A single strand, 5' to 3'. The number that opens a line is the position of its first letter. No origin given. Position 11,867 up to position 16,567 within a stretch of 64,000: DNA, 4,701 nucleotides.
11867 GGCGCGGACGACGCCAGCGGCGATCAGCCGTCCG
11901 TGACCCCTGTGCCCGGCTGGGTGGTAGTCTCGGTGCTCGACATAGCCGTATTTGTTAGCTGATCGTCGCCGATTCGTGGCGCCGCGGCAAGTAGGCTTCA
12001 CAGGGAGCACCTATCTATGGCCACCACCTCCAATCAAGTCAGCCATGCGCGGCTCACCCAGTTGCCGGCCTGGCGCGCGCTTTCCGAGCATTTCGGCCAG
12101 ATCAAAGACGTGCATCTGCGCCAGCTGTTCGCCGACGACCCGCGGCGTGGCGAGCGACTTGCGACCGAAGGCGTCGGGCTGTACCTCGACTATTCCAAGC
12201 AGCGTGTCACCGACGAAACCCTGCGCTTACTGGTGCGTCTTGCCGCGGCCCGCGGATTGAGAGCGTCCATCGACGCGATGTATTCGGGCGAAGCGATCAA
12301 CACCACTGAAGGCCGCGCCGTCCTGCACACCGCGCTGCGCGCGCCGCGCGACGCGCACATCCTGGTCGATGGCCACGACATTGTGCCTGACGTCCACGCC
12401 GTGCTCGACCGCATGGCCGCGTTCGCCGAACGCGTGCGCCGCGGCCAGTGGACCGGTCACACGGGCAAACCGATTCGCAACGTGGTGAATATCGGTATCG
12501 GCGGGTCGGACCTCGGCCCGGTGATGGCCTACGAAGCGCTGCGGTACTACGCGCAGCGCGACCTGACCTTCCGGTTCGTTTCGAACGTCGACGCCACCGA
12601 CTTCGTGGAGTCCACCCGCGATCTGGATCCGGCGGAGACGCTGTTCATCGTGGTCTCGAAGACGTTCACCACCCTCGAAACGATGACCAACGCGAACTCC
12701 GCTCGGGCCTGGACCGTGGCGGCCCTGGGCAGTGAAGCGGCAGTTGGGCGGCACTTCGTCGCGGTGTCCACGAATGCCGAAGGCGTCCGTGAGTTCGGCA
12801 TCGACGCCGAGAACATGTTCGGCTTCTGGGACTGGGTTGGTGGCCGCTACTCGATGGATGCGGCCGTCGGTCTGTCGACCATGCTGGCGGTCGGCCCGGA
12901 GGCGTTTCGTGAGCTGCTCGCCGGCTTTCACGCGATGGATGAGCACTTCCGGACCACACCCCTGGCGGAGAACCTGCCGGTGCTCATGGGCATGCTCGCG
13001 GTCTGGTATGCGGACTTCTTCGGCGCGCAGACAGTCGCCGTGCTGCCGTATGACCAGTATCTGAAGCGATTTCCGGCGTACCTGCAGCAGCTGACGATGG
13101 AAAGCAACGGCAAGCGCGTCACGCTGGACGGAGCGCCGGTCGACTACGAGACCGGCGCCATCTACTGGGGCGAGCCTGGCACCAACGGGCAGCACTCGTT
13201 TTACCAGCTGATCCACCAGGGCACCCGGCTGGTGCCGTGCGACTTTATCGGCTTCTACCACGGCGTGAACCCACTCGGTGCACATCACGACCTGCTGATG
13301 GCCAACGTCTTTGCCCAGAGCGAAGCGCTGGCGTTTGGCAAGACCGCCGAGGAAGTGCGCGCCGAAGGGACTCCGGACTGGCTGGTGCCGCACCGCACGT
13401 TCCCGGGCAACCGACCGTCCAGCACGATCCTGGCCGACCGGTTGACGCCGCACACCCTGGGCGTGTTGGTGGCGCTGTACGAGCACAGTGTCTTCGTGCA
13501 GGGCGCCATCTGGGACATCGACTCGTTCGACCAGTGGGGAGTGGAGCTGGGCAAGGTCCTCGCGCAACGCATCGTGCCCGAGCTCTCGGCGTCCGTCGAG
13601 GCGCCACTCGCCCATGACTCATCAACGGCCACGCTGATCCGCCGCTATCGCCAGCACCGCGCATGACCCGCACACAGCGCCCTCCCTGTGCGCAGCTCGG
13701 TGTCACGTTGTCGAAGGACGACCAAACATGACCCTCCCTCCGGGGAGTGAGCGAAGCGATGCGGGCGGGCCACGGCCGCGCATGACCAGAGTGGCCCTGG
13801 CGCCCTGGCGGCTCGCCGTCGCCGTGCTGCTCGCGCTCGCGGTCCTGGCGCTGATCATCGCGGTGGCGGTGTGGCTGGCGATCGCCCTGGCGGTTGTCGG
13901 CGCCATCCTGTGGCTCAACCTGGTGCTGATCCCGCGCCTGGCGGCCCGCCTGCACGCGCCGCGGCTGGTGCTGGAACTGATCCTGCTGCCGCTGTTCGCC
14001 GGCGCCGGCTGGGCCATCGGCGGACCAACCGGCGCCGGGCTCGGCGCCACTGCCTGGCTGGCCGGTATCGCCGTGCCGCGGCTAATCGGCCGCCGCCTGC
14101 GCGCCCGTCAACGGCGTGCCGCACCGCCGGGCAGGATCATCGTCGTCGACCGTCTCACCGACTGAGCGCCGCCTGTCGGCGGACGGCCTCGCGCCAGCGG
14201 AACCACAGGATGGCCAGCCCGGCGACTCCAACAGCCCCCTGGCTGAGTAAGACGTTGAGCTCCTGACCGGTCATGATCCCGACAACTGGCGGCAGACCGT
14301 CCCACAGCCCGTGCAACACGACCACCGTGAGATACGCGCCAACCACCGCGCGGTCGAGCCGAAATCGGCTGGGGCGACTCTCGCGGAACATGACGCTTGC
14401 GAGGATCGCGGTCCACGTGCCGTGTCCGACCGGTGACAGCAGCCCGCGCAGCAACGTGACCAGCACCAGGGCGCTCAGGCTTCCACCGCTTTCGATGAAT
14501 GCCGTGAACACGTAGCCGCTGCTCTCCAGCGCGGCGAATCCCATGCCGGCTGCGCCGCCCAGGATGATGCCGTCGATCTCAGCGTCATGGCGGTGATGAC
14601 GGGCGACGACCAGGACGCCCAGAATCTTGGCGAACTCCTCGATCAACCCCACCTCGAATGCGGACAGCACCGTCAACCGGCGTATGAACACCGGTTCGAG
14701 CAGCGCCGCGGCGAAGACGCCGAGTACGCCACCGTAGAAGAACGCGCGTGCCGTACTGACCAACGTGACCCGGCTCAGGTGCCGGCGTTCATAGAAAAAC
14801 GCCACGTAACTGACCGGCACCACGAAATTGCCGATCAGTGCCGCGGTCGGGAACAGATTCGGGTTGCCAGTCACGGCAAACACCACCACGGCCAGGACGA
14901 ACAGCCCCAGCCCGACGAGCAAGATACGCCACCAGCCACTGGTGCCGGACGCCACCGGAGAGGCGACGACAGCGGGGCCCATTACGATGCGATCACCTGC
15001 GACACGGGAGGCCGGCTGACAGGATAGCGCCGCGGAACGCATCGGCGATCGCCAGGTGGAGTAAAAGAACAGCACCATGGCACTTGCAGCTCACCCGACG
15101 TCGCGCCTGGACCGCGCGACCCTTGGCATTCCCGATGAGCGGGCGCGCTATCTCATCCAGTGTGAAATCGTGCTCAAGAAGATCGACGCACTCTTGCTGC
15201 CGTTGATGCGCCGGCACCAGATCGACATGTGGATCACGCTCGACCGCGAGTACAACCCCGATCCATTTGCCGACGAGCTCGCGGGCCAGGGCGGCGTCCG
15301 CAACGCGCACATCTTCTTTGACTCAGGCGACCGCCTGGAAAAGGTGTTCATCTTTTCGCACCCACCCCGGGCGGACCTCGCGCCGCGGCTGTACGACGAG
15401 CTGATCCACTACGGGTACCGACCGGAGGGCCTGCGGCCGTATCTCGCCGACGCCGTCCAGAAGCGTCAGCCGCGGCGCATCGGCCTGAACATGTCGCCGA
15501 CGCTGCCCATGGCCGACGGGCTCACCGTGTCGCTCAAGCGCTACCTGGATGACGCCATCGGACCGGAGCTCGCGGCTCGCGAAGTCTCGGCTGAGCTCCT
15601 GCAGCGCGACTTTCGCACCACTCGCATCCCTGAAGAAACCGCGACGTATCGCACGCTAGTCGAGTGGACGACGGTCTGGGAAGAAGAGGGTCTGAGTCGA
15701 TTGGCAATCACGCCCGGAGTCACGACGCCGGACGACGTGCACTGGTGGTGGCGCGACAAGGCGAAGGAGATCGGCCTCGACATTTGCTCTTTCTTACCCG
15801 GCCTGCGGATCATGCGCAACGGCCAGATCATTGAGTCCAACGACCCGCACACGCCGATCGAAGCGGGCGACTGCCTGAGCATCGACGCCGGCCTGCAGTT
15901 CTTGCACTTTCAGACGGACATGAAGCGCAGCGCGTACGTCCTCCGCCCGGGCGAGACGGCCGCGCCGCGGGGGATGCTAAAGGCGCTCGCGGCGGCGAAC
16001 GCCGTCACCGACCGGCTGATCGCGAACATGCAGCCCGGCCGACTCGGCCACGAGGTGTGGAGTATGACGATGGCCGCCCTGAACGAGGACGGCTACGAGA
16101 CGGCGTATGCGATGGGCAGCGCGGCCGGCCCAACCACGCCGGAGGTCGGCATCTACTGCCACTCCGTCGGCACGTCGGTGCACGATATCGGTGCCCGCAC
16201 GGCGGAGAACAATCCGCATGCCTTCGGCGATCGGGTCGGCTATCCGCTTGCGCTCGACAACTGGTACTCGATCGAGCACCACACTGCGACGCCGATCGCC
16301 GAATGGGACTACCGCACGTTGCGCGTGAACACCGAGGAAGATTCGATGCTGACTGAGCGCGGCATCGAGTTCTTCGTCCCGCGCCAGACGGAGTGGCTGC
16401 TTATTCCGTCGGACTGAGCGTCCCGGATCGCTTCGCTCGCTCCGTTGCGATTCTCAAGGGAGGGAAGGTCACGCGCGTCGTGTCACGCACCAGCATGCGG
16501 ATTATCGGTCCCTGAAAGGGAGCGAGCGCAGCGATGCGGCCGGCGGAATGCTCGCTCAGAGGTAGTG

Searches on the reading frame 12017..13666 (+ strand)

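Call 94: search_protein_families(library=pfam, proteins=[window:12017-13666:+], max_evalue=0.00001)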
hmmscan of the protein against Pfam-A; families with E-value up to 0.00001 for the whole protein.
window:12017-13666:+ (549 aa): 1 family
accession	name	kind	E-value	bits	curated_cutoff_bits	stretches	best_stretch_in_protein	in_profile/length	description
PF00342.24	PGI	-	9.9e-217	720.7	22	1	58-541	1-486/486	Phosphoglucose isomerase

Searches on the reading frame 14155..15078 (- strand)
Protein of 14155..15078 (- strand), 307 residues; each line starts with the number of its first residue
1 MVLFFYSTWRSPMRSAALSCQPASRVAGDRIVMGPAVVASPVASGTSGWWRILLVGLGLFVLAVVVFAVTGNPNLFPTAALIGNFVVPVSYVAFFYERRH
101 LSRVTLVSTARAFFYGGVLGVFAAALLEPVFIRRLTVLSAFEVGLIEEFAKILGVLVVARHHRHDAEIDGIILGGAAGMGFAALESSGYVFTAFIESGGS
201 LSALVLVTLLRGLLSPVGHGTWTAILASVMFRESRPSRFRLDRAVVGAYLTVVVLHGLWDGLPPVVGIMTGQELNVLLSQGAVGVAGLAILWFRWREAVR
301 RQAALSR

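Call 94: search_protein_families(library=pfam, proteins=[window:14155-15078:-], max_evalue=0.00001)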
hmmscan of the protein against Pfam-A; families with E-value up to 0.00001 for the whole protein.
window:14155-15078:- (307 aa): 1 family
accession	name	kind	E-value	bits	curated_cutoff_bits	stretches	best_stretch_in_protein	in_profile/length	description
PF13367.11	PrsW-protease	-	1.3e-28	100.3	23.5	1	110-265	7-176/196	PrsW family intramembrane metalloprotease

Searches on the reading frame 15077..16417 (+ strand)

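Call 94: search_protein_families(library=pfam, proteins=[window:15077-16417:+], max_evalue=0.00001)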
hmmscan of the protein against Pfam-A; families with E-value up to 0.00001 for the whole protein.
window:15077-16417:+ (446 aa): 1 family
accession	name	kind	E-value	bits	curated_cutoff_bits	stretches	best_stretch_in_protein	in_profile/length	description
PF00557.29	Peptidase_M24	-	3.2e-12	47.1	23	1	208-371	16-165/208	Metallopeptidase family M24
